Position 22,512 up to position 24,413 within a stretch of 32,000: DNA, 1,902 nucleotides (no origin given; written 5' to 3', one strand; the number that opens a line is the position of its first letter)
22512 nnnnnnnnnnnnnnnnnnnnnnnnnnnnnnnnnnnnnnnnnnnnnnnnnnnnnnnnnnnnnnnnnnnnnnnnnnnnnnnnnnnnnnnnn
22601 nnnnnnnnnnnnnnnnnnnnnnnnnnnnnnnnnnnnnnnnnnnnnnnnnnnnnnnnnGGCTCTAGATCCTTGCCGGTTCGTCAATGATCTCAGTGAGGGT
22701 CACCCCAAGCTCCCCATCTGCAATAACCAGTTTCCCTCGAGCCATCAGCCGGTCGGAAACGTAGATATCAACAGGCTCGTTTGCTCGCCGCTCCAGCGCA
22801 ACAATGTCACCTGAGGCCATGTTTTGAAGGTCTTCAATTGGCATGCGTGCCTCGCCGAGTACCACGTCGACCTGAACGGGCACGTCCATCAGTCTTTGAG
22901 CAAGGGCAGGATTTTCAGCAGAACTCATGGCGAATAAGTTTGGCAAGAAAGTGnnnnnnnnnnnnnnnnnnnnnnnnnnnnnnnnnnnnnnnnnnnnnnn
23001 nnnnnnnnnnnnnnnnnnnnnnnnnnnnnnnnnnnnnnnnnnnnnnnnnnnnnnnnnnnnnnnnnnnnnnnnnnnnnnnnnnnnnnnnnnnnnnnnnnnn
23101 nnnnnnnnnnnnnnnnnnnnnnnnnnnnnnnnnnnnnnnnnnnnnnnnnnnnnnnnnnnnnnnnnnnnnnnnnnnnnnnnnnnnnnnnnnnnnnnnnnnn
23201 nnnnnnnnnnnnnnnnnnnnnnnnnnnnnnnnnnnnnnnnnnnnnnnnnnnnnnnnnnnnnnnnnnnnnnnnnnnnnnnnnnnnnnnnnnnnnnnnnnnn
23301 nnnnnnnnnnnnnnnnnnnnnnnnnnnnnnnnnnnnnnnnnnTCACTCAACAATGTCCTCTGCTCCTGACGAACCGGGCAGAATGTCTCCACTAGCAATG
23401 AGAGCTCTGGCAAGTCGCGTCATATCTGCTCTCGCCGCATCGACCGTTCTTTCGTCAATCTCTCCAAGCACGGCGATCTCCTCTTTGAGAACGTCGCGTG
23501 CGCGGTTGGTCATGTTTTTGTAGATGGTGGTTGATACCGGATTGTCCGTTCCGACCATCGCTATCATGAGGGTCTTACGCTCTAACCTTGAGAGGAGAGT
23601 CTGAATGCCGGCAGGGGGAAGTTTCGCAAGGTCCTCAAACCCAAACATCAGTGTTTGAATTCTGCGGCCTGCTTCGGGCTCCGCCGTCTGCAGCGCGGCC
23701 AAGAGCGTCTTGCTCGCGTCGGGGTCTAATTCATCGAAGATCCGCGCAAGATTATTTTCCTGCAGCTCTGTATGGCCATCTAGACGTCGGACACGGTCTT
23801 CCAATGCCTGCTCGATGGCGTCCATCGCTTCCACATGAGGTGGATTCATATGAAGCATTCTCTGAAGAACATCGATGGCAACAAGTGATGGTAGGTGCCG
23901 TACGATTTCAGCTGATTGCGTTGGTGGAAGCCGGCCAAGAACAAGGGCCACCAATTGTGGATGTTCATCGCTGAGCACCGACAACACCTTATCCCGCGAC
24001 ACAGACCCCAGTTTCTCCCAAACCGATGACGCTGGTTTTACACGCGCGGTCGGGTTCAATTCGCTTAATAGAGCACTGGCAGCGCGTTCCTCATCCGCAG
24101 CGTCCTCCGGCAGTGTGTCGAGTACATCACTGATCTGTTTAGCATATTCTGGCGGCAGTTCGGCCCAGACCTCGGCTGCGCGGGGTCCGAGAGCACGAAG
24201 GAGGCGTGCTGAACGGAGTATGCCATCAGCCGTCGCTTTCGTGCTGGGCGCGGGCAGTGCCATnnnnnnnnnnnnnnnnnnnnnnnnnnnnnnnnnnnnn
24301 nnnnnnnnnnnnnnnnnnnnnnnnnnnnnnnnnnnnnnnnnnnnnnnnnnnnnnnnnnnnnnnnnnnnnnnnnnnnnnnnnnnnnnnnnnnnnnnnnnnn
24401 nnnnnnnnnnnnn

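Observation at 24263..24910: The 'FliF' is reduced to about 210 aa: two TM helices, one RBM-like periplasmic domain and a FliG-binding-like tail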

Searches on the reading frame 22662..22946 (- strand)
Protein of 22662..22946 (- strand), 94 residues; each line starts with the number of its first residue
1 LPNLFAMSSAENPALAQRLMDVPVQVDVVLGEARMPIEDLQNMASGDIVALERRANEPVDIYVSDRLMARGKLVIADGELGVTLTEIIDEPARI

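Call 3: search_protein_families(library=pfam, proteins=[window:22662-22946:-], max_evalue=1)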
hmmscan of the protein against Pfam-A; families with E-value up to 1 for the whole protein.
window:22662-22946:- (94 aa): 2 families
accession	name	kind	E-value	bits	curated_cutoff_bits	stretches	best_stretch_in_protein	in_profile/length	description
PF01052.25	FliMN_C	-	7.3e-24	83.9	23.8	1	17-89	1-73/73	Type III flagellar switch regulator (C-ring) FliN C-term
PF02507.20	PSI_PsaF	-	0.062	13.6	27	1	4-50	124-170/172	Photosystem I reaction centre subunit III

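Call 6: search_protein_families(library=ncbifam, proteins=[window:22662-22946:-], max_evalue=1)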
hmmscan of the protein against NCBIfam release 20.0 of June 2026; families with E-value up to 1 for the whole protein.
window:22662-22946:- (94 aa): 12 families
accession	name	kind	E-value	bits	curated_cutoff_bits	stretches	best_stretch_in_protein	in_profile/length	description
TIGR02480.1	fliN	equivalog_domain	9.9e-26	89.5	84.05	1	17-90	3-76/77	flagellar motor switch protein FliN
NF005995.1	PRK08119.1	equivalog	6e-20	72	218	1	17-94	299-376/376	flagellar motor switch phosphatase FliY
TIGR02551.1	SpaO_YscQ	equivalog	6.4e-16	59.2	100.8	1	13-86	223-299/300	type III secretion system cytoplasmic ring protein SctQ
NF006272.1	PRK08432.1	equivalog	7.5e-16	58.5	219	1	18-87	194-263/274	flagellar motor switch protein FliY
NF005275.1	PRK06782.1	equivalog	9.9e-16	57.5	681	1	17-88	445-516/516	flagellar motor switch protein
NF006273.1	PRK08433.1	equivalog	1.4e-11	44.6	114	1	17-90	16-89/100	flagellar motor switch protein FliN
TIGR01397.1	fliM_switch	equivalog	9.1e-11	41.5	219.6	1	8-88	239-319/320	flagellar motor switch protein FliM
NF005276.0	PRK06788.1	equivalog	1.7e-09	37.8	98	1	16-88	28-100/119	flagellar motor switch protein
NF006018.0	PRK08158.1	equivalog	2.4e-09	36.6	223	1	15-88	223-296/303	YscQ/HrcQ family type III secretion apparatus protein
NF005956.0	PRK08035.1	equivalog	2e-08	33.8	230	1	12-85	241-314/323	YscQ/HrcQ family type III secretion apparatus protein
NF005277.0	PRK06789.1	equivalog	9e-07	28.8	81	1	21-87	6-72/74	flagellar motor switch protein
NF005194.1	PRK06666.1-5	equivalog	0.0047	16.2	206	1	16-66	254-304/327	flagellar motor switch protein FliM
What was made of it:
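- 22662..22928 (-): Short FliN (88 aa from ATG; SpoA domain only). TIGR02480 E 1e-25; PF01052 E 7e-24 (calls 3, 6).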

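Call 32: find_related_loci(query=A3, collection=genome_contigs, flank=6000)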
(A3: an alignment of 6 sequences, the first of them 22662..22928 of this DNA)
Query A3 (88 aa) in genome_contigs; peptide patterns used: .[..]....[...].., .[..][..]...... (x = any residue, [..] = any of these).
208 stretches matched a pattern; 128 encode a relative of the query (tblastn E <= 1e-3); the best 80 are kept; 80 distinct loci.
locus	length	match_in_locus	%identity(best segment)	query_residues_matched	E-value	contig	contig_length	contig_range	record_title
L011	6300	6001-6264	93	1-88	5e-49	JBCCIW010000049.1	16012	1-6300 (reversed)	MAG: Pseudomonadota bacterium isolate P01_C01_bin.1 k141_223082_length_16012_cov_122.4075, whole genome shotgun sequence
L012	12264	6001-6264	91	1-88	5e-47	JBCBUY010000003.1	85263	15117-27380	MAG: Pseudomonadota bacterium isolate J06642_10 NODE_3_length_85263_cov_9.402519, whole genome shotgun sequence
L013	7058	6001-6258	77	1-86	8e-41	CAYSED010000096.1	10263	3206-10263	MAG TPA_asm: uncultured Hyphomonadaceae bacterium isolate SRP092902_co1_37 genome assembly, contig: NODE_11393_length_10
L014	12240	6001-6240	85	9-88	3e-40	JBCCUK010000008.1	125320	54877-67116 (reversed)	MAG: Pseudomonadota bacterium isolate P01_E01_bin.12 k141_1667600_length_125320_cov_19.5441, whole genome shotgun sequen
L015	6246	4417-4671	72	1-85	4e-39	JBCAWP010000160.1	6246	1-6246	MAG: Pseudomonadota bacterium isolate J06554_10 NODE_160_length_6246_cov_4.127249, whole genome shotgun sequence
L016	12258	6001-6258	77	1-86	4e-39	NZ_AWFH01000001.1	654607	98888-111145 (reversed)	Hyphomonas atlantica strain 22II1-22F38 contig1, whole genome shotgun sequence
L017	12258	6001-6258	73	1-86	1e-38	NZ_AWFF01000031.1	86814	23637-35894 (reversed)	Hyphomonas beringensis strain 25B14_1 contig19, whole genome shotgun sequence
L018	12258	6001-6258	73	1-86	9e-39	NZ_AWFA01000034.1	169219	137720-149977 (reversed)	Hyphomonas pacifica strain T16B2 contig4, whole genome shotgun sequence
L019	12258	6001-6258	73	1-86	9e-39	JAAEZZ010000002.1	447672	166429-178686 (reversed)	MAG: Alphaproteobacteria bacterium isolate P03SWT1bin.4 NODE_5_length_447672_cov_24.6555, whole genome shotgun sequence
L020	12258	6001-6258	74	1-86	6e-38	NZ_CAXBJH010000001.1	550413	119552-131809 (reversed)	MAG: uncultured Hyphomonas sp. isolate ERR2762161_binner12_Refined_54 ERZ3422048.2, whole genome shotgun sequence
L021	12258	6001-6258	76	1-86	4e-38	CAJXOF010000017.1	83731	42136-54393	MAG TPA_asm: uncultured Hyphomonadaceae bacterium isolate SRR3933198_bin.6_MetaBAT_v2.12.1_MAG genome assembly, contig:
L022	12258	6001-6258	74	1-86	6e-38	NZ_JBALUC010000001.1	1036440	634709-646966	MAG: Hyphomonas sp. isolate 3NakV-07 NODE_1_length_1036440_cov_23.415657, whole genome shotgun sequence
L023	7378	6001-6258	71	1-86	4e-37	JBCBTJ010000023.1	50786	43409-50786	MAG: Pseudomonadota bacterium isolate J06638_8 k141_201178_length_50786_cov_23.3868, whole genome shotgun sequence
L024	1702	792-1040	75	1-83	2e-37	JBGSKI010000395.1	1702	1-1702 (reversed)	MAG: Hyphomonas sp. isolate JTS-AC177 k141_4244097, whole genome shotgun sequence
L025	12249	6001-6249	73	1-83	1e-36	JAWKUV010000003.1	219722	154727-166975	MAG: Hyphomonas sp. isolate BC3.28 BC3.28.fa-3, whole genome shotgun sequence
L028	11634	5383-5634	71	1-84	2e-36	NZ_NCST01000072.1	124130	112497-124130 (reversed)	Henriciella aquimarina strain LMG 24711 LMG24711_S422, whole genome shotgun sequence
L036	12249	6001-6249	72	1-83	1e-35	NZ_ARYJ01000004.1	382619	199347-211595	Hyphomonas jannaschiana VP2 contig4, whole genome shotgun sequence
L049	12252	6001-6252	73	1-84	1e-34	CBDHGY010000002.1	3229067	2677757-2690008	MAG: Hyphomonadaceae bacterium isolate f54332c6-f9a3-4e53-884a-cee21031d192 genome assembly, contig: contig_2, whole gen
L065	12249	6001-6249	69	1-83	8e-34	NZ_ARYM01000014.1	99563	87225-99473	Hyphomonas polymorpha PS728 contig14, whole genome shotgun sequence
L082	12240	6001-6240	71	5-84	6e-33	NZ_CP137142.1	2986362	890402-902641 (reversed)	Hyphomonas sp. FCG-A18 chromosome, complete genome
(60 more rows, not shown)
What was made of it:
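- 22662..22928 (-): 66-93% identical in the 80 genome loci (call 32).
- Tried and rejected: The FliN alignment worked instead (call 32).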

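Call 76: list_cluster_members(proteins=[L016:3997-4674:+, L016:4033-4674:+, L036:3991-4653:+, L065:3973-4638:+, L028:3329-3985:+, L082:4003-4647:+, L016:4674-5600:+, L036:4653-5582:+])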
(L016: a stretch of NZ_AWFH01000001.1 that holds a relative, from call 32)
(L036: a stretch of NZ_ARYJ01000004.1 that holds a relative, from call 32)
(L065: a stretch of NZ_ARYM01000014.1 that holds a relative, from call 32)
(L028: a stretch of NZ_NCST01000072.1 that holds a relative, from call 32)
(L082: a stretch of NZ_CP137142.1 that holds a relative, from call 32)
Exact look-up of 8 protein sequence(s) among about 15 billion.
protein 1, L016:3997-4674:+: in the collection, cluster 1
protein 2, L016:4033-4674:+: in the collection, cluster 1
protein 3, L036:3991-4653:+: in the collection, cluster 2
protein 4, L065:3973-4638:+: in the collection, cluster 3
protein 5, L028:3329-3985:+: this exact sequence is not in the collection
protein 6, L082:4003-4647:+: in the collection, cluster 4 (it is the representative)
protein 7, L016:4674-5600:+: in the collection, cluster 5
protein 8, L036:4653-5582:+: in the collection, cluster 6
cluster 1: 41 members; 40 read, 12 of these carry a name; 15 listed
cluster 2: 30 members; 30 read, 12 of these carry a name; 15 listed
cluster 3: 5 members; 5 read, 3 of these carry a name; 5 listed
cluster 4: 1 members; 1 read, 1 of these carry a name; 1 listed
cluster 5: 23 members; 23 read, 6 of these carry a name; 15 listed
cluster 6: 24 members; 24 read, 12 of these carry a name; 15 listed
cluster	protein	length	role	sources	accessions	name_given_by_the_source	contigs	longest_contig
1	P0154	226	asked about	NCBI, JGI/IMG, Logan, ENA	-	-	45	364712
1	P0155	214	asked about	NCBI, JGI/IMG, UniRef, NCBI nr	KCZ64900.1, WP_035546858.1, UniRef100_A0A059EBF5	hypothetical protein [Hyphomonas atlantica] | Uncharacterized protein n=1 Tax=Hyphomonas atlantica TaxID=1280948 RepID=A0A059EBF5_9PROT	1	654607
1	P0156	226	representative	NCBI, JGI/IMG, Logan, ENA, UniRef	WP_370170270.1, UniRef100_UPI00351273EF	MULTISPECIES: hypothetical protein [Hyphomonas] | flagellar biosynthesis/type III secretory pathway M-ring protein FliF/YscJ | hypothetical protein n=2 Tax=Hyphomonas TaxID=85 RepID=UPI00351273EF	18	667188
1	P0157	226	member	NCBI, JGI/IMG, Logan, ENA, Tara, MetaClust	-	strand:- start:2089 stop:2769 length:681 start_codon:yes stop_codon:yes gene_type:complete | TARA_076_DCM_<-0.22_scaffold16561_1_gene10834 "" ""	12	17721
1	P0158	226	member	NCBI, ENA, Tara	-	strand:+ start:755 stop:1435 length:681 start_codon:yes stop_codon:yes gene_type:complete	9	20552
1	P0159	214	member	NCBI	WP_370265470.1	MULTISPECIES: hypothetical protein [Hyphomonas]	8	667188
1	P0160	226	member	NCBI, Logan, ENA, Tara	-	strand:- start:2788 stop:3468 length:681 start_codon:yes stop_codon:yes gene_type:complete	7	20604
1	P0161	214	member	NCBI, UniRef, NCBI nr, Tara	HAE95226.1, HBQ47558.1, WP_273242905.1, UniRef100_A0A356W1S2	MAG TPA: hypothetical protein DCG65_11740 [Hyphomonas atlantica] | Uncharacterized protein n=1 Tax=Hyphomonas atlantica TaxID=1280948 RepID=A0A356W1S2_9PROT | hypothetical protein [Hyphomonas atlantica]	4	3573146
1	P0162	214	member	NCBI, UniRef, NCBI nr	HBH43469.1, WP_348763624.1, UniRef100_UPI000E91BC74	hypothetical protein [Hyphomonas atlantica] | hypothetical protein n=1 Tax=Hyphomonas atlantica TaxID=1280948 RepID=UPI000E91BC74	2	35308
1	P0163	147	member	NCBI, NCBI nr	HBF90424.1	MAG TPA: hypothetical protein DDX09_04575, partial [Hyphomonas atlantica] | hypothetical protein [Hyphomonas atlantica]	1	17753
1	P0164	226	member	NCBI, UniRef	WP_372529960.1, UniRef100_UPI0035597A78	hypothetical protein [Hyphomonas atlantica] | hypothetical protein n=2 Tax=Hyphomonas atlantica TaxID=1280948 RepID=UPI0035597A78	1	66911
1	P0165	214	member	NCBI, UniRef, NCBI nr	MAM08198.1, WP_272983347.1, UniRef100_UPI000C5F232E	MAG: hypothetical protein CMF05_12140 [Hyphomonas sp.] | hypothetical protein n=1 Tax=Hyphomonas sp. TaxID=87 RepID=UPI000C5F232E | hypothetical protein [Hyphomonas sp.]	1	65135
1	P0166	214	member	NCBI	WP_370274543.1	hypothetical protein [Hyphomonas atlantica]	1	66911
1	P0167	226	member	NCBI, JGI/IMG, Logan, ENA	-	-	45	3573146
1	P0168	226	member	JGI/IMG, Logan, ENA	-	-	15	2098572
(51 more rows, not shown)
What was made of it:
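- IMG's own pipeline labels two members FliF/YscJ (call 76).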

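Call 89: search_protein_families(library=pfam, proteins=[L049:2961-4211:+, L049:4232-5920:+], max_evalue=0.001)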
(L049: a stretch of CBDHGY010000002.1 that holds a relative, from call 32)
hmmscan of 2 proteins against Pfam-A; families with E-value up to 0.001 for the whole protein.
L049:2961-4211:+ (416 aa): 2 families
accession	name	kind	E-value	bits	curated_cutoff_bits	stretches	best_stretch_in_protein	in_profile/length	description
PF00691.25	OmpA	-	1.7e-20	73.6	27.2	1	312-405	2-98/98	OmpA family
PF04972.22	BON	-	0.00014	22.6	27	0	87-119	24-56/69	BON domain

L049:4232-5920:+ (562 aa): 5 families
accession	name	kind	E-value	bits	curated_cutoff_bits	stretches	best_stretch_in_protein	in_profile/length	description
PF04513.17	Baculo_PEP_C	-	1.1e-08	35.7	38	0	199-270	29-97/140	Baculovirus polyhedron envelope protein, PEP, C terminus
PF23991.1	DUF7310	-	1.6e-08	35.3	40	1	256-316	1-57/83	Coiled-coil region of unknown function (DUF7310)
PF05440.17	MtrB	-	0.00012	22.8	27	0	329-402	12-83/94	Tetrahydromethanopterin S-methyltransferase subunit B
PF12296.13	HsbA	-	0.00067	20.6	33.5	0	300-353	10-63/121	Hydrophobic surface binding protein A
PF10046.14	BLOC1_2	-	0.00077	20.2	33.4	0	106-150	36-80/96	Biogenesis of lysosome-related organelles complex-1 subunit 2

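Call 93: search_protein_families(library=pfam, proteins=[L016:6347-7441:+, L016:7446-8285:+, L016:8385-9047:-, L016:9434-10894:+, L016:2321-3412:+, L016:1682-2320:+, L016:857-1666:+], max_evalue=0.001)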
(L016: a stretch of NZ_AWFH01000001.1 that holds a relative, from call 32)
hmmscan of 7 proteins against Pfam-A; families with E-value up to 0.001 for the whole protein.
L016:6347-7441:+ (364 aa): 1 family
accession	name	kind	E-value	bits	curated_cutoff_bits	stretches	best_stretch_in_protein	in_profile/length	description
PF00448.28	SRP54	-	4.2e-14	53.1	22.7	1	164-347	4-192/196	SRP54-type protein, GTPase domain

L016:7446-8285:+ (279 aa): 7 families
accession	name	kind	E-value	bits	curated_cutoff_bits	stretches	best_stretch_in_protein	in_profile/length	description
PF01656.29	CbiA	-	1e-15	58.2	25.4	1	26-243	1-120/125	CobQ/CobB/MinD/ParA nucleotide binding domain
PF13614.12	AAA_31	-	2.7e-13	50.7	27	1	24-185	2-164/177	AAA domain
PF10609.15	ParA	-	2.1e-09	37.6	27.1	1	24-73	4-53/246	NUBPL iron-transfer P-loop NTPase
PF06564.18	CBP_BcsQ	-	1.5e-06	28.3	21.3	1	25-174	3-151/234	Cellulose biosynthesis protein BcsQ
PF02374.21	ArsA_ATPase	-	3.3e-05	23.7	24.3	1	28-61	5-38/305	Anion-transporting ATPase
PF13481.12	AAA_25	-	0.00029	21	27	1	12-57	21-65/195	AAA domain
PF13479.12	AAA_24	-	0.00056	20.2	27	1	30-173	8-99/195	AAA domain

L016:8385-9047:- (220 aa): 0 families

L016:9434-10894:+ (486 aa): 0 families

L016:2321-3412:+ (363 aa): 3 families
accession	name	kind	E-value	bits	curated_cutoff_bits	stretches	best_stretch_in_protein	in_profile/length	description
PF02958.26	EcKL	-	1.5e-17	64.4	22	1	218-296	207-287/294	Ecdysteroid kinase-like family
PF01636.29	APH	-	3.5e-13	50.3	23.2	1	88-294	39-231/239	Phosphotransferase enzyme family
PF07914.17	DUF1679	-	1.5e-11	44.3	24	1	227-314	269-362/414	Uncharacterized oxidoreductase dhs-27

L016:1682-2320:+ (212 aa): 0 families

L016:857-1666:+ (269 aa): 3 families
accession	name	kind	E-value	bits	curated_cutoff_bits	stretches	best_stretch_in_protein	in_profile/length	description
PF14748.11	P5CR_dimer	-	1.2e-32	112.8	25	1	159-264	1-105/105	Pyrroline-5-carboxylate reductase dimerisation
PF03807.23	F420_oxidored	-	8.7e-09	36.3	21.6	1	7-94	2-92/94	NADP oxidoreductase coenzyme F420-dependent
PF02558.23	ApbA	-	4.1e-06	26.9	22.2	1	7-99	1-105/150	Ketopantoate reductase PanE/ApbA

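Call 94: search_protein_families(library=ncbifam, proteins=[L016:6347-7441:+, L016:7446-8285:+, L016:8385-9047:-, L016:9434-10894:+], max_evalue=0.001)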
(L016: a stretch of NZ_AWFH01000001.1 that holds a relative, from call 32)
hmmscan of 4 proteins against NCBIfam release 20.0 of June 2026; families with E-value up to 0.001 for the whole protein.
L016:6347-7441:+ (364 aa): 5 families
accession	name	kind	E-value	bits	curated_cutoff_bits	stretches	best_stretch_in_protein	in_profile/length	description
TIGR03499.1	FlhF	equivalog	2e-18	67.4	174.15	2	98-235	134-274/286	flagellar biosynthesis GTPase FlhF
NF011310.0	PRK14721.1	equivalog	3e-09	36.6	725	1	30-72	1-43/423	flagellar biosynthesis regulator FlhF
TIGR00064.1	ftsY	equivalog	2.8e-08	33.4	260.7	1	164-318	82-247/279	signal recognition particle-docking protein FtsY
TIGR00959.1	ffh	equivalog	2.2e-06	26.8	473.2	1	162-330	100-275/428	signal recognition particle protein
NF011312.0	PRK14723.1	equivalog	1.7e-05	23.6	951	1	34-75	6-46/768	flagellar biosynthesis regulator FlhF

L016:7446-8285:+ (279 aa): 24 families
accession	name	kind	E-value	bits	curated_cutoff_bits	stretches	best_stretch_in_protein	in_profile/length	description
TIGR01969.1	minD_arch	subfamily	2.7e-26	92.3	201.75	1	25-270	2-232/251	cell division ATPase MinD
TIGR01968.1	minD_bact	equivalog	3.3e-22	79.1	212.9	1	24-189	2-162/261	septum site-determining protein MinD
NF008079.0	PRK10818.1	equivalog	2.8e-16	59.7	508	1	23-185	2-160/270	septum site-determining protein MinD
NF041546.1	ParA_partition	equivalog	1.4e-14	54.1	180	2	25-61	1-37/203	ParA family partition ATPase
TIGR03029.1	EpsG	equivalog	2.5e-12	46.5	313.8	1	24-187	104-262/274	chain length determinant protein tyrosine kinase EpsG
TIGR03815.1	CpaE_hom_Actino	equivalog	6.8e-12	45.2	154.45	1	19-196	107-280/340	septum site-determining protein Ssd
TIGR03371.1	cellulose_yhjQ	equivalog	3.3e-11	43.1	157.85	1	24-267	2-240/246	cellulose biosynthesis protein BcsQ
NF047398.1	AAA_KGGVGR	domain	8.7e-11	42.5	90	1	24-62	3-41/190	KGGVGR-motif variant AAA ATPase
TIGR01007.1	eps_fam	subfamily_domain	3.1e-09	36.7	108.05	1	25-169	19-159/204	polysaccharide biosynthesis tyrosine autokinase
TIGR03018.1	pepcterm_TyrKin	hypoth_equivalog_domain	9.8e-09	34.8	230.65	1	24-180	36-191/207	XrtA-associated tyrosine autokinase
NF007350.0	PRK09841.1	equivalog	4.5e-08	31.7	1248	1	24-169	532-672/726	tyrosine-protein kinase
NF041136.1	MrpORP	equivalog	5.2e-08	32.5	450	1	25-74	7-56/365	iron-sulfur cluster carrier protein MrpORP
TIGR01005.1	eps_transp_fam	subfamily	2.2e-07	29.5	411.7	1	20-169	543-687/754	exopolysaccharide transport protein family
NF008669.0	PRK11670.1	equivalog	7.6e-07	28.4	348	1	24-72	108-156/369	iron-sulfur cluster carrier protein ApbC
TIGR03453.1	partition_RepA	equivalog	7.6e-07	28.3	348.45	1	24-81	105-161/387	plasmid partitioning protein RepA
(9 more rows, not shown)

L016:8385-9047:- (220 aa): 0 families

L016:9434-10894:+ (486 aa): 2 families
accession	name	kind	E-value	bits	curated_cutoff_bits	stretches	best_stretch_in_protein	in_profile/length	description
NF038112.1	myxo_dep_M36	subfamily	3.9e-11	40.9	1500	1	18-119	1293-1386/1604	myxosortase-dependent M36 family metallopeptidase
NF038111.1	rhom_dep_M36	equivalog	6.3e-07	27.2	1700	1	10-114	1184-1281/1315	rhombosortase-dependent M36 family metallopeptidase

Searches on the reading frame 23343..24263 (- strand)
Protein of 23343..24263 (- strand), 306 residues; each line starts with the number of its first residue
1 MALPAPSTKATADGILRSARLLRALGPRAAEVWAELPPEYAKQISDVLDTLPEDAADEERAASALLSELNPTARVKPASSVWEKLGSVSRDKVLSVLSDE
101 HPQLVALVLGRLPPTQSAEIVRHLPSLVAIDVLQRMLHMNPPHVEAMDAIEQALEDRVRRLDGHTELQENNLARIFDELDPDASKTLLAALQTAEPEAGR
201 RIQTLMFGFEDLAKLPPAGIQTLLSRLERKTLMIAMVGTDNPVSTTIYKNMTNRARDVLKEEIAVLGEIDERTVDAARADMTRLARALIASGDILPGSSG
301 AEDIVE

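Call 3: search_protein_families(library=pfam, proteins=[window:23343-24263:-], max_evalue=1)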
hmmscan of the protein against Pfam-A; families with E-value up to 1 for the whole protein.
window:23343-24263:- (306 aa): 9 families
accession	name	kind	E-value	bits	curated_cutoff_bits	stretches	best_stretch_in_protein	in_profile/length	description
PF01706.21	FliG_C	-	1.6e-28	99.6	23.3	2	190-294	2-106/108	FliG C-terminal domain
PF14841.11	FliG_M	-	4.4e-17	62.5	25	1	92-161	3-72/76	FliG middle domain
PF14842.11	FliG_N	-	5.5e-09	37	25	2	102-193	5-97/104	FliG N-terminal domain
PF03448.22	MgtE_N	-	7e-06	27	25.9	2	101-197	2-91/102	MgtE intracellular N domain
PF21062.2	Reovirus_L2_4th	-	0.01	16.1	27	1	209-260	30-85/110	Reovirus core-spike protein lambda-2 (L2), ferredoxin-like domain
PF17650.6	RACo_linker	-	0.11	12.7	26.2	0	268-292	18-42/86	RACo linker region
PF04891.17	NifQ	-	0.15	13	27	0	29-106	43-118/159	NifQ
PF17522.7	DUF5446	-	0.24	12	26.2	0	143-178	17-53/72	Family of unknown function (DUF5446)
PF23528.1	Microp_apicomplexa_15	-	0.29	11.8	27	1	42-60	24-42/69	Apicomplexa microprotein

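Call 6: search_protein_families(library=ncbifam, proteins=[window:23343-24263:-], max_evalue=1)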
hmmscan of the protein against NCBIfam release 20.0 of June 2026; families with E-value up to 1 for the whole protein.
window:23343-24263:- (306 aa): 4 families
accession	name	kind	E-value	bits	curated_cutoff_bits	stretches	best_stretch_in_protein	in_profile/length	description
TIGR00207.1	fliG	equivalog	1.1e-35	123.6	226.7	1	56-305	90-337/338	flagellar motor switch protein FliG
NF004260.2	PRK05686.2-1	equivalog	9.8e-19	67.6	550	1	79-276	115-314/316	flagellar motor switch protein FliG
TIGR00400.1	mgtE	equivalog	0.017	13.9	232.75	1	91-198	21-121/450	magnesium transporter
NF004606.0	PRK05934.1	equivalog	0.03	13.5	297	1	84-134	287-338/341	type III secretion system protein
